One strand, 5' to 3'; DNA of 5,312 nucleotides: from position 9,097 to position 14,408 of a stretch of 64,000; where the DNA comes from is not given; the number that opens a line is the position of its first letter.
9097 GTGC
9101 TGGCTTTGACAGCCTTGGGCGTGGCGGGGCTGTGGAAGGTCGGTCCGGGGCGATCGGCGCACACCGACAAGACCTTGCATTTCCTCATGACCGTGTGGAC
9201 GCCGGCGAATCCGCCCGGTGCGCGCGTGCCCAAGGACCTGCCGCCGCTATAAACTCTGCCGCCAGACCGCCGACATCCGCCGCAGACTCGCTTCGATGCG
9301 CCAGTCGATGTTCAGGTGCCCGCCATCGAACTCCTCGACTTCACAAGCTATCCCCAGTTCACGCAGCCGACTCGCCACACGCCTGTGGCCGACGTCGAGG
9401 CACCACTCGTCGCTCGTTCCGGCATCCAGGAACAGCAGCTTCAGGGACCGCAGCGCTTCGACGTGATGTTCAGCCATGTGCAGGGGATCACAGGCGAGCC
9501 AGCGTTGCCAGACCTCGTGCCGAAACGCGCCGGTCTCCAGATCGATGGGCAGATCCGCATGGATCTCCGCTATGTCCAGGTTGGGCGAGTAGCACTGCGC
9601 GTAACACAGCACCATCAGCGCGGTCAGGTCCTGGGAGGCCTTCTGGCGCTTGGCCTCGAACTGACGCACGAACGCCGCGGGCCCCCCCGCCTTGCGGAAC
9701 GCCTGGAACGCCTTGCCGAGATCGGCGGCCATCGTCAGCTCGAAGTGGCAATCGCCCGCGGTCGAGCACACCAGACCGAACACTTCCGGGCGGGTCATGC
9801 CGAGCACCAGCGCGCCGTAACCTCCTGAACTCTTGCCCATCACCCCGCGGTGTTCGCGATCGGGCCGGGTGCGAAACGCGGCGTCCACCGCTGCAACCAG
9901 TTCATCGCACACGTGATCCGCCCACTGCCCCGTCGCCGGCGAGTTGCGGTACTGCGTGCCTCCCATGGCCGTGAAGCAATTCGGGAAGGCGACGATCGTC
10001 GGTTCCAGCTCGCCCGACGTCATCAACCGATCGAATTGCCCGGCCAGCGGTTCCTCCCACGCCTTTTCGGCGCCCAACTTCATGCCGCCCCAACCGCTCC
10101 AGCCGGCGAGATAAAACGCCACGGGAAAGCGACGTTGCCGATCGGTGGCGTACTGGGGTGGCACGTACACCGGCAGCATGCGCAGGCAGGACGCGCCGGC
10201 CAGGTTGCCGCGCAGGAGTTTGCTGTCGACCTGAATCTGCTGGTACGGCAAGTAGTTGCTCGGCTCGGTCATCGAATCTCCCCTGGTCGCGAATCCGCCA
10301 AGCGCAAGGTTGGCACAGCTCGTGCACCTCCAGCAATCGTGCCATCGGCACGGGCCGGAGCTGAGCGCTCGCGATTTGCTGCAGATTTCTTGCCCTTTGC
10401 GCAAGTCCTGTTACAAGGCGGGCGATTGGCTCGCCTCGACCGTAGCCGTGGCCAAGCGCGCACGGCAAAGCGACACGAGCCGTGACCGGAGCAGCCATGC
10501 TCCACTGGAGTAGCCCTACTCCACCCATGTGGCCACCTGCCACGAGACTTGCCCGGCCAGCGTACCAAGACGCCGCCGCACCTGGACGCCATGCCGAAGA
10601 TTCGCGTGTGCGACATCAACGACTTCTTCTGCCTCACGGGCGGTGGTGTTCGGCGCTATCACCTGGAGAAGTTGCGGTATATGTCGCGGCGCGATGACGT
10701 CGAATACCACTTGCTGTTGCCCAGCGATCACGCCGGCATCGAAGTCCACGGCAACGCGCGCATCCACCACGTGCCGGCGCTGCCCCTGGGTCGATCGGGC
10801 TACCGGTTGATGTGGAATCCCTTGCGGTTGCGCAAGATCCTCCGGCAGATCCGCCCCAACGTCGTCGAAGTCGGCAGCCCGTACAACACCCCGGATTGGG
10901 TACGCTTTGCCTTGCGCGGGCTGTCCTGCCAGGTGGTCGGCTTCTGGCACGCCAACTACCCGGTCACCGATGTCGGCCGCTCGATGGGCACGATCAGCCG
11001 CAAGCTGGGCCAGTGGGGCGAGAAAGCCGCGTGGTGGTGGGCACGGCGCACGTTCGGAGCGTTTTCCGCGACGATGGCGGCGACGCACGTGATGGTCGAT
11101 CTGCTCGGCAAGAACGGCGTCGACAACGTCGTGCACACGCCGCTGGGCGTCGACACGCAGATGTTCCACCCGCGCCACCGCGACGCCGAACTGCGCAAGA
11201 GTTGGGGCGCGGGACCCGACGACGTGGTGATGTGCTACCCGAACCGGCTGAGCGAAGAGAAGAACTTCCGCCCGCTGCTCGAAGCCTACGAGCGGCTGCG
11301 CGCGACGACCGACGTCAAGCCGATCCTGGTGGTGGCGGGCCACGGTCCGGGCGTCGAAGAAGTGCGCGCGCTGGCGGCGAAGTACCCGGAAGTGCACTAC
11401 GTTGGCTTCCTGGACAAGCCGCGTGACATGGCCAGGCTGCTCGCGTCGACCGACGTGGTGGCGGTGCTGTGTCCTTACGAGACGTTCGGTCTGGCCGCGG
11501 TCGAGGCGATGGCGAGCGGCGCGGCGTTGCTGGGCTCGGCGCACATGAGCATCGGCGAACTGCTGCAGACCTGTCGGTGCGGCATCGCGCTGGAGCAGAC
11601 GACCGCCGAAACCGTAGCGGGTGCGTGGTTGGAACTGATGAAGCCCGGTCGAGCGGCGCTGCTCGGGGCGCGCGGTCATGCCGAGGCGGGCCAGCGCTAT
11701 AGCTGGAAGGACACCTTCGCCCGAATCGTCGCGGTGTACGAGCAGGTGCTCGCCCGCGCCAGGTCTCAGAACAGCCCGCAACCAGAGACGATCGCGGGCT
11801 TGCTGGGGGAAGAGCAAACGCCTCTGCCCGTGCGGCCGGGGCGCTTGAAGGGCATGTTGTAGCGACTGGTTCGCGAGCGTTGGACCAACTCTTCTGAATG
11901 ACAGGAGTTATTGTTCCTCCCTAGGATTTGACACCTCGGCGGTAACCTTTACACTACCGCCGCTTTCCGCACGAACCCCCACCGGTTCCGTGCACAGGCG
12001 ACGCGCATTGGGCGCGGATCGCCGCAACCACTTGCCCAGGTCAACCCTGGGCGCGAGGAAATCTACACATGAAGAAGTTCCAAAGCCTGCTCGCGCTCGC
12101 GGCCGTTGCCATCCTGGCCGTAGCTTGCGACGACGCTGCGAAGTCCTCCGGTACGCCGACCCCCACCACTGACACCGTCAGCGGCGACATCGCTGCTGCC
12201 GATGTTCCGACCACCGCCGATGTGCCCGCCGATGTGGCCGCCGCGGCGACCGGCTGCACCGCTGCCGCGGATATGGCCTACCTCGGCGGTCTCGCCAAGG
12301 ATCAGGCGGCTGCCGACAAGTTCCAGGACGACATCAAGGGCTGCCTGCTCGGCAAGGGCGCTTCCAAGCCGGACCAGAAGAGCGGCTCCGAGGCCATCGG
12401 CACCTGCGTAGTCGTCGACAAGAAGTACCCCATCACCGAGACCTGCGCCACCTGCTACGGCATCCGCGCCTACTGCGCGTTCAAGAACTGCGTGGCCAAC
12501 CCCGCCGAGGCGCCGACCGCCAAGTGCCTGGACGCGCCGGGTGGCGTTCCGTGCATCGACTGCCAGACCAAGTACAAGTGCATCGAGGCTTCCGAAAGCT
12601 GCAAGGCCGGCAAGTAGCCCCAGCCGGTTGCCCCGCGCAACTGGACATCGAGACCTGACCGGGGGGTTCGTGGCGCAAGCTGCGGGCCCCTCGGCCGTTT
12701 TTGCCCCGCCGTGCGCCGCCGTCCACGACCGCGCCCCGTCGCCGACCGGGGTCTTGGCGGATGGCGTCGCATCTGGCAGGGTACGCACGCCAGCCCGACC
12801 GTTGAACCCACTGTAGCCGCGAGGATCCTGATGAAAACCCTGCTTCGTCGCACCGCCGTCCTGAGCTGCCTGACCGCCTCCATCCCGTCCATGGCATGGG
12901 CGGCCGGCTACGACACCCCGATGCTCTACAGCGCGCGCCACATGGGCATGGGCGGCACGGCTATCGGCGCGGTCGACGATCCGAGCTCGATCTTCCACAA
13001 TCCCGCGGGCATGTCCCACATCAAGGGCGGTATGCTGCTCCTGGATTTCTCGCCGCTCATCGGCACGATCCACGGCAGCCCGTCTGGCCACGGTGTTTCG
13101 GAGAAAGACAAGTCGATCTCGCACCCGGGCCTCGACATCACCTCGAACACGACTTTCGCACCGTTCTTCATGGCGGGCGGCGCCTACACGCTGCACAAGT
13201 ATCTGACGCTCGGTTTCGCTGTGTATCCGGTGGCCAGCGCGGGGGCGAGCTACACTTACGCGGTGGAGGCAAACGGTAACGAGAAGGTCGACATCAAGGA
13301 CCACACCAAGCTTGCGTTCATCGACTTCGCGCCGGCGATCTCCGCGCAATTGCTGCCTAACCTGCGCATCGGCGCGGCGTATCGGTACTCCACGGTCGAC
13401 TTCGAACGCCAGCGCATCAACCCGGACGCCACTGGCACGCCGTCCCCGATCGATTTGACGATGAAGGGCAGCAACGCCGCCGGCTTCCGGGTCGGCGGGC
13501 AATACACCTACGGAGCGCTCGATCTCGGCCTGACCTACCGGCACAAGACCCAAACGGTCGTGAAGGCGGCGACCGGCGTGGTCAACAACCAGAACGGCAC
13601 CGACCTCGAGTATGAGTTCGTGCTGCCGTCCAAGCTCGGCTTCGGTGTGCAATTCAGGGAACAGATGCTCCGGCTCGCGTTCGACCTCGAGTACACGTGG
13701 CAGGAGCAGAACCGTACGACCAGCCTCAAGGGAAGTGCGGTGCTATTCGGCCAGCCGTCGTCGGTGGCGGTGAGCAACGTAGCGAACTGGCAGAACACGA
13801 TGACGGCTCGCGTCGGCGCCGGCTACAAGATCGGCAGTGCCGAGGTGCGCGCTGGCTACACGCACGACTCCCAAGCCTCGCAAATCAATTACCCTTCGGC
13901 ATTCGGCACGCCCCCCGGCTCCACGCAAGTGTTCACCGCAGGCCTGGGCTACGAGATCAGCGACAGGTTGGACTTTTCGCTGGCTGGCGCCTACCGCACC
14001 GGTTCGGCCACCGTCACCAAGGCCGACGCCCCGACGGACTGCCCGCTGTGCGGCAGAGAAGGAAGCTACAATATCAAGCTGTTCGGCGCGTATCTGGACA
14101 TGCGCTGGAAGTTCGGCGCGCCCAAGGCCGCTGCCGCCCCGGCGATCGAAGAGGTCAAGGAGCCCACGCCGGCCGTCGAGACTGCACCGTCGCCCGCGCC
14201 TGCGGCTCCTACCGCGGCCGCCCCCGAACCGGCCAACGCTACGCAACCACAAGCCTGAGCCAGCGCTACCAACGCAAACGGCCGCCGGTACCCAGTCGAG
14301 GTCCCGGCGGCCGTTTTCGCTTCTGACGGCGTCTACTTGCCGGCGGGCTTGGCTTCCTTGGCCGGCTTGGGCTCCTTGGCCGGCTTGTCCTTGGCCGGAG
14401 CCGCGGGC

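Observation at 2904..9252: DprE2-DprE1-like epimerase pair, with hallmark ATGA coupling, embedded in a myxobacterial polysaccharide cluster next to a GT-C transferase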

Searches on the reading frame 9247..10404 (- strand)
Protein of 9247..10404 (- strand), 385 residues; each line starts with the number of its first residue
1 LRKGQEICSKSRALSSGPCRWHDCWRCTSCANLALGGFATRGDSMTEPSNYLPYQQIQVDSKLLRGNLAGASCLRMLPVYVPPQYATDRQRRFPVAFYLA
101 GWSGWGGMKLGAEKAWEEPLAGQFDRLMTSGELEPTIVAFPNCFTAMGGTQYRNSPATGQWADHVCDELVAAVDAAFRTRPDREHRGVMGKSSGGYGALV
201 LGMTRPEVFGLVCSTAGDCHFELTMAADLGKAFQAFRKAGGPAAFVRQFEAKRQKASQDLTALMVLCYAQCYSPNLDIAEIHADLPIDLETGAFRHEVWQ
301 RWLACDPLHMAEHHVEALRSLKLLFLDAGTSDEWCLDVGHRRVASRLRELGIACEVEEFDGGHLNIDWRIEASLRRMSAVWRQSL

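Call 4: search_protein_families(library=pfam, proteins=[window:9247-10404:-])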
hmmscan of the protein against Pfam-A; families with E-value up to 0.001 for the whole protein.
window:9247-10404:- (385 aa): 2 families
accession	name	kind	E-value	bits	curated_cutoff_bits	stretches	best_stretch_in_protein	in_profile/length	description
PF00756.26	Esterase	-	9.2e-17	62.1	22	1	78-369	11-241/251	Putative esterase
PF00326.27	Peptidase_S9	-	0.00014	21.9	22.6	1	149-227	29-107/213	Prolyl oligopeptidase family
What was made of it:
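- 9247..10404 (-): Esterase-family protein (PF00756), convergent with the GT-C gene. It is the GT-C gene's most widely conserved neighbour. Pfam Esterase E 9e-17 (call 4).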

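Call 64: search_protein_families(library=ncbifam, proteins=[window:9250-10404:-], max_evalue=0.001)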
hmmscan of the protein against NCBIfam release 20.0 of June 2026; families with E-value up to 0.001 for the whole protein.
window:9250-10404:- (385 aa): 5 families
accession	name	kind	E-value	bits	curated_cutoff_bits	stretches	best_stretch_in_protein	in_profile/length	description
NF041944.1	Xylase_Ferestase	equivalog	1.6e-11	43.2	1200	1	76-217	483-622/694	bifunctional endo-1,4-beta-xylanase/feruloyl esterase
NF007758.0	PRK10439.1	equivalog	4.5e-08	32.5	222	1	117-230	227-338/418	enterochelin esterase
TIGR02821.1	fghA_ester_D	equivalog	1.3e-07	31.5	281.7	1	162-218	118-172/275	S-formylglutathione hydrolase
NF050058.1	e_dPHAscl_type1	hypoth_equivalog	0.00029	20.4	150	1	168-250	90-172/276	extracellular catalytic domain type 1 short-chain-length polyhydroxyalkanoate depolymerase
TIGR01840.1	esterase_phb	subfamily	0.00042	19.9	107.85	1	165-225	78-136/213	PHB depolymerase family esterase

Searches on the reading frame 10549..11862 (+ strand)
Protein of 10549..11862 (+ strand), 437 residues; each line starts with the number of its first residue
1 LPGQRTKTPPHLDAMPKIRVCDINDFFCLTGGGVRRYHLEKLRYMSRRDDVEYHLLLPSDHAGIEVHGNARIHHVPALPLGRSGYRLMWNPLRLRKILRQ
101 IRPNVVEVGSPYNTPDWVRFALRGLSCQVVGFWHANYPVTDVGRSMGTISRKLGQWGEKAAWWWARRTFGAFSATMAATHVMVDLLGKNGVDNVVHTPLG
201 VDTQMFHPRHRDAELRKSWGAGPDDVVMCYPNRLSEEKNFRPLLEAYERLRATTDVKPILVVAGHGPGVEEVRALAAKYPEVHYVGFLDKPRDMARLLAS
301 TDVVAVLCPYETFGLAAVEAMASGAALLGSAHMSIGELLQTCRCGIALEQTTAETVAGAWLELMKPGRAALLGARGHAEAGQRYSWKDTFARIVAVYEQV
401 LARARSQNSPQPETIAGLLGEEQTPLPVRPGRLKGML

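Call 4: search_protein_families(library=pfam, proteins=[window:10549-11862:+])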
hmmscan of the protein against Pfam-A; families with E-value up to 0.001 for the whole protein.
window:10549-11862:+ (437 aa): 5 families
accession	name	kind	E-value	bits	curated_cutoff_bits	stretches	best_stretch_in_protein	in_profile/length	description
PF00534.26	Glycos_transf_1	-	6.7e-22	78.3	26.4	1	214-365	4-157/172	Glycosyl transferases group 1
PF13692.12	Glyco_trans_1_4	-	5.2e-17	62.9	27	1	228-364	4-140/142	Glycosyl transferases group 1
PF13439.12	Glyco_transf_4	-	3.1e-14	53.8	28.5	1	32-204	2-169/170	Glycosyltransferase Family 4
PF13579.12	Glyco_trans_4_4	-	1.5e-11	45.3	29.7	1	32-197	1-155/158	Glycosyl transferase 4-like domain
PF20706.3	GT4-conflict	-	1e-05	25.2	26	1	238-342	212-323/385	Family 4 Glycosyltransferase in conflict systems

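Call 64: search_protein_families(library=ncbifam, proteins=[window:10549-11859:+], max_evalue=0.001)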
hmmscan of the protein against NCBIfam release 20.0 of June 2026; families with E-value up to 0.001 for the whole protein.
window:10549-11859:+ (437 aa): 18 families
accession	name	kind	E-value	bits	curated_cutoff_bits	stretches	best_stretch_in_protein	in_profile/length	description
NF053787.1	GlcN_PG_synth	equivalog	6.4e-57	193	480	1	19-401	2-360/361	N-acetylglucosaminyl phosphatidylglycerol synthase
TIGR03999.1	thiol_BshA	equivalog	4.2e-18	65.4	273.7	1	201-401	176-374/375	N-acetyl-alpha-D-glucosaminyl L-malate synthase BshA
TIGR03088.1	stp2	hypoth_equivalog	4.3e-18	65.5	409.05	1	195-401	163-374/374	TIGR03088 family PEP-CTERM/XrtA system glycosyltransferase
TIGR04047.1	MSMEG_0565_glyc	hypoth_equivalog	1.4e-14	53.9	259.85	1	166-398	133-372/373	MSMEG_0565 family glycosyltransferase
TIGR03449.1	mycothiol_MshA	equivalog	8.3e-13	48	462.5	1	194-401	190-404/406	D-inositol-3-phosphate glycosyltransferase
NF041876.1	EPS_EpsE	equivalog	1e-12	48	400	1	149-386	144-382/389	exopolysaccharide biosynthesis GT4 family glycosyltransferase EpsE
NF038295.1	EPS_HpsP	equivalog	3.7e-12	45.9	550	1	196-401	180-388/388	hormogonium polysaccharide biosynthesis glycosyltransferase HpsP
TIGR02149.1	glgA_Coryne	subfamily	1.1e-11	44.5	302.4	1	152-401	132-391/391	glycogen synthase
TIGR04157.1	glyco_rSAM_CFB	subfamily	6e-10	38.7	400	1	202-349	204-349/406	TIGR04157 family glycosyltransferase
NF038298.1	EPS_HpsO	equivalog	6e-09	35.2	575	1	188-267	163-240/388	hormogonium polysaccharide biosynthesis glycosyltransferase HpsO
NF012028.0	PRK15484.1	subfamily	1.7e-08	33.9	618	1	195-392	164-370/380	lipopolysaccharide N-acetylglucosaminyltransferase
NF007640.0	PRK10307.1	subfamily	2.3e-06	26.8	276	1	158-307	158-309/411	WcaI family glycosyltransferase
TIGR04063.1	stp3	hypoth_equivalog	2.8e-06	26.5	442.05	1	192-401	180-396/397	TIGR04063 family PEP-CTERM/XrtA system glycosyltransferase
NF047684.1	TeichurnBiosyTuaC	equivalog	1.6e-05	24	550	1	193-343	186-332/391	teichuronic acid biosynthesis protein TuaC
TIGR02095.1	glgA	subfamily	9.8e-05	21.2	328.45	1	223-325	292-393/477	glycogen/starch synthase, ADP-glucose type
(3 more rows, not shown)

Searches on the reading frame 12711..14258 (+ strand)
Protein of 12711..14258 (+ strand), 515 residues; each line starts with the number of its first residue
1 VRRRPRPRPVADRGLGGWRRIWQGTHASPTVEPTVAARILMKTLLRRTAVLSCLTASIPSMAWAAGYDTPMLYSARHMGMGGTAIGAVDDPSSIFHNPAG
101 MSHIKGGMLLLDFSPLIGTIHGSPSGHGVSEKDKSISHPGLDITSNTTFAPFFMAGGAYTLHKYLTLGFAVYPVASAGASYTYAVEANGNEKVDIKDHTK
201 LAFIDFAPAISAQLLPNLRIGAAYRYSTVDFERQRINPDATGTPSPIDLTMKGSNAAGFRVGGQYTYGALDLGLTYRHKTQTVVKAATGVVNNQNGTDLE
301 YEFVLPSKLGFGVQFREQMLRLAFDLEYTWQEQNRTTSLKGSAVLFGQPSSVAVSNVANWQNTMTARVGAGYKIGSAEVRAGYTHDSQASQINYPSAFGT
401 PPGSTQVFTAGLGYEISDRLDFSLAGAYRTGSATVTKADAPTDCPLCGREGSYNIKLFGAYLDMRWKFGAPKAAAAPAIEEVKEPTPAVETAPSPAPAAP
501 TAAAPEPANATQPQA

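Call 4: search_protein_families(library=pfam, proteins=[window:12711-14258:+])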
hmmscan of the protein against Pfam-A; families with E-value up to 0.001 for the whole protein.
window:12711-14258:+ (515 aa): 3 families
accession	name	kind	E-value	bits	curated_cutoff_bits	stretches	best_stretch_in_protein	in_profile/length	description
PF03349.22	Toluene_X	-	5.6e-17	61.8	29.7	1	57-433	3-386/421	Outer membrane protein transport protein (OMPP1/FadL/TodX)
PF11751.14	PorP_SprF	-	1e-05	25.7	22.3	0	213-430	93-256/273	Type IX secretion system membrane protein PorP/SprF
PF13609.12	Porin_4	-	1.5e-05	25.4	27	0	285-431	158-307/310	Gram-negative porin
